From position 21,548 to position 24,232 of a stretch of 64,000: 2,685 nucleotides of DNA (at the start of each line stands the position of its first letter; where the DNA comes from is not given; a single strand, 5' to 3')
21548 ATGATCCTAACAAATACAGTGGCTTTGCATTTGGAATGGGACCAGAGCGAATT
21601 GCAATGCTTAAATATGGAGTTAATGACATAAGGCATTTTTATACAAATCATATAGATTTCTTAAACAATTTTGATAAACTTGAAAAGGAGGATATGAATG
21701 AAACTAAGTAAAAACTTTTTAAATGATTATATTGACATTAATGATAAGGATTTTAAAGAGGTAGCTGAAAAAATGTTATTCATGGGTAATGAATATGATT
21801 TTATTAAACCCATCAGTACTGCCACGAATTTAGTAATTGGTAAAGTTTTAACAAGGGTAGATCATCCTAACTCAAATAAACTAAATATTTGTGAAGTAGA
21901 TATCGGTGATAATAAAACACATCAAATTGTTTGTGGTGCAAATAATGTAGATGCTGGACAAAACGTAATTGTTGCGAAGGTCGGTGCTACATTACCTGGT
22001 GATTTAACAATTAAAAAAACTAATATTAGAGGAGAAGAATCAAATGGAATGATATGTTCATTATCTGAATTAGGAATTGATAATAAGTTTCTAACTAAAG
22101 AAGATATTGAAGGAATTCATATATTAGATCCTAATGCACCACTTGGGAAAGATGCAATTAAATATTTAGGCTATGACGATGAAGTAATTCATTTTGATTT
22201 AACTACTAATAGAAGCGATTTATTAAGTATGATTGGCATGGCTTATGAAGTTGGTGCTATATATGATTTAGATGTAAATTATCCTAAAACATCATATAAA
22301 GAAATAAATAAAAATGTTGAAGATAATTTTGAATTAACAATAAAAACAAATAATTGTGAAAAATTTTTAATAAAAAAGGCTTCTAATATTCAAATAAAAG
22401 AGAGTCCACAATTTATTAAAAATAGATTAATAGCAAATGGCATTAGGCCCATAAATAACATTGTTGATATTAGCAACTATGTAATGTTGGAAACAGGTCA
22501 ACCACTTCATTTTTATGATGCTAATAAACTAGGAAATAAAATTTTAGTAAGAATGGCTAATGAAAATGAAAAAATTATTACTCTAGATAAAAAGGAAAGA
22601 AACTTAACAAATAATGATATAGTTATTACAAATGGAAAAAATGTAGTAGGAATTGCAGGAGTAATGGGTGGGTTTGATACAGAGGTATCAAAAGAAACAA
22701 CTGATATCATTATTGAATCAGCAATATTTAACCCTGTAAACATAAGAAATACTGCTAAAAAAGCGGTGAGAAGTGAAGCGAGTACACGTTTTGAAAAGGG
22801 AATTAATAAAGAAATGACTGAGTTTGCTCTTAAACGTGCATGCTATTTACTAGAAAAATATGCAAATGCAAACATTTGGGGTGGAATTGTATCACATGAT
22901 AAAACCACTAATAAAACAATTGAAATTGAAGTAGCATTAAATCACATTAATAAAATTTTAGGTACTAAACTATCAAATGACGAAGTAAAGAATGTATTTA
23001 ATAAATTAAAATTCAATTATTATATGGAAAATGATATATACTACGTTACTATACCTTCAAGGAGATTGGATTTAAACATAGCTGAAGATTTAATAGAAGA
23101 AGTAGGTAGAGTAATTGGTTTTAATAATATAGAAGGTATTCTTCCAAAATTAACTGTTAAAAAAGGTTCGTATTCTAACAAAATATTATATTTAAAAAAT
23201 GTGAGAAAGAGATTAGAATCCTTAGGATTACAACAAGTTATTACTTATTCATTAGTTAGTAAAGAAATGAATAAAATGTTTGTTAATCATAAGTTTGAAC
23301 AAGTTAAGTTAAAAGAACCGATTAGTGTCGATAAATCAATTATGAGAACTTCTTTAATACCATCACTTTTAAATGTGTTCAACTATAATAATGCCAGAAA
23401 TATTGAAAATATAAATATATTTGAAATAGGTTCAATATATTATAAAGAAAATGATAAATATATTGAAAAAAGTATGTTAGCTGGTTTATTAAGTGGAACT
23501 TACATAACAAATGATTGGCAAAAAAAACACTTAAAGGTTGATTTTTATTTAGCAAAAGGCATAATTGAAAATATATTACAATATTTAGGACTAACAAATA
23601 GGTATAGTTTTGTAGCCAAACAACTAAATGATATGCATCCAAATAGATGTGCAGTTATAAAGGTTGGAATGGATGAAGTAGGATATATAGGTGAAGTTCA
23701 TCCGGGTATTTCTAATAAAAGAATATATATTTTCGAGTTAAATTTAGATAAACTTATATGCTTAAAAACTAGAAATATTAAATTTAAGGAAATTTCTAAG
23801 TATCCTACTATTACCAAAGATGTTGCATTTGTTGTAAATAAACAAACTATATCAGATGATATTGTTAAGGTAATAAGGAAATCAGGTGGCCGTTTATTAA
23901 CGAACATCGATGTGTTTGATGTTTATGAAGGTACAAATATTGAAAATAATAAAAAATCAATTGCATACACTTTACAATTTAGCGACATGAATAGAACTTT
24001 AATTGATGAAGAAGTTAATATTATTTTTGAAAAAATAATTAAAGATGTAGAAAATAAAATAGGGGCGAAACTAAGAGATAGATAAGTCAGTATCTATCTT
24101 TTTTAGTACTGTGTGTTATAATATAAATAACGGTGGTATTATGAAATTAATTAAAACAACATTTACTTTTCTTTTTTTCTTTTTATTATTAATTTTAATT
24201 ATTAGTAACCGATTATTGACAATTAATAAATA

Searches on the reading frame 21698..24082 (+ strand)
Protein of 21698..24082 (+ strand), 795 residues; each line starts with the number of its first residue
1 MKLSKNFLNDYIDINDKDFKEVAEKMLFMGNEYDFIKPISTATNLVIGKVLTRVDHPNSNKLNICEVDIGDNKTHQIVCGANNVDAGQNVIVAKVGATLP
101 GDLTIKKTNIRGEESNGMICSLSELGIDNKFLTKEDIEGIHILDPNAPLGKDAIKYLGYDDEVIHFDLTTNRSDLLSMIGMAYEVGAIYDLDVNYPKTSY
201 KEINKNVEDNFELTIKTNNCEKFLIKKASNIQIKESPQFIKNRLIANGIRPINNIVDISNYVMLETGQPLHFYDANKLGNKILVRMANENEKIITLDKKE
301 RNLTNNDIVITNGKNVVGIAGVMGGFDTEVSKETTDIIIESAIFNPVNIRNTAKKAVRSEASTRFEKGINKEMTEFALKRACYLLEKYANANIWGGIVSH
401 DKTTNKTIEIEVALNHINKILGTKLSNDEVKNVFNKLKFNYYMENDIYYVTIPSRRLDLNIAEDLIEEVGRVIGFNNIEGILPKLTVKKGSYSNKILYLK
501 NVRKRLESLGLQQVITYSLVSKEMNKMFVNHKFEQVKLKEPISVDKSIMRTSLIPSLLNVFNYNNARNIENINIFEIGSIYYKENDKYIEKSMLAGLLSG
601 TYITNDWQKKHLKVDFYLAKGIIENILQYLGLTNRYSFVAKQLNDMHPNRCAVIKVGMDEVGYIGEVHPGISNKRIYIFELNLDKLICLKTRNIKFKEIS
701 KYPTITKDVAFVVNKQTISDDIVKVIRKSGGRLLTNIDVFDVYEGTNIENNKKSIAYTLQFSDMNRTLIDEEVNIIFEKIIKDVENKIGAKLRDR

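Call 38: search_protein_families(library=pfam, max_evalue=0.001, proteins=[window:21698-24082:+])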
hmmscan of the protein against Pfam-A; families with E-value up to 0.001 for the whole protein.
window:21698-24082:+ (795 aa): 5 families
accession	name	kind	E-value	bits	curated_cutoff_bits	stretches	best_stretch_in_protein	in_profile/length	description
PF03483.22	B3_4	-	2.3e-62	210.1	29.3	1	220-390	2-174/174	B3/4 domain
PF17759.6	tRNA_synthFbeta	-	7.1e-58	196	22.4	1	478-683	1-214/214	Phenylalanyl tRNA synthetase beta chain CLM domain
PF03147.19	FDX-ACB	-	1.6e-28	99.4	31.1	1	700-793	1-94/94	Ferredoxin-fold anticodon binding domain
PF01588.26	tRNA_bind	-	2.2e-21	76.2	27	1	45-134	1-86/96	Putative tRNA binding domain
PF03484.21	B5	-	5.2e-18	65.4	28.6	1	410-475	1-67/67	tRNA synthetase B5 domain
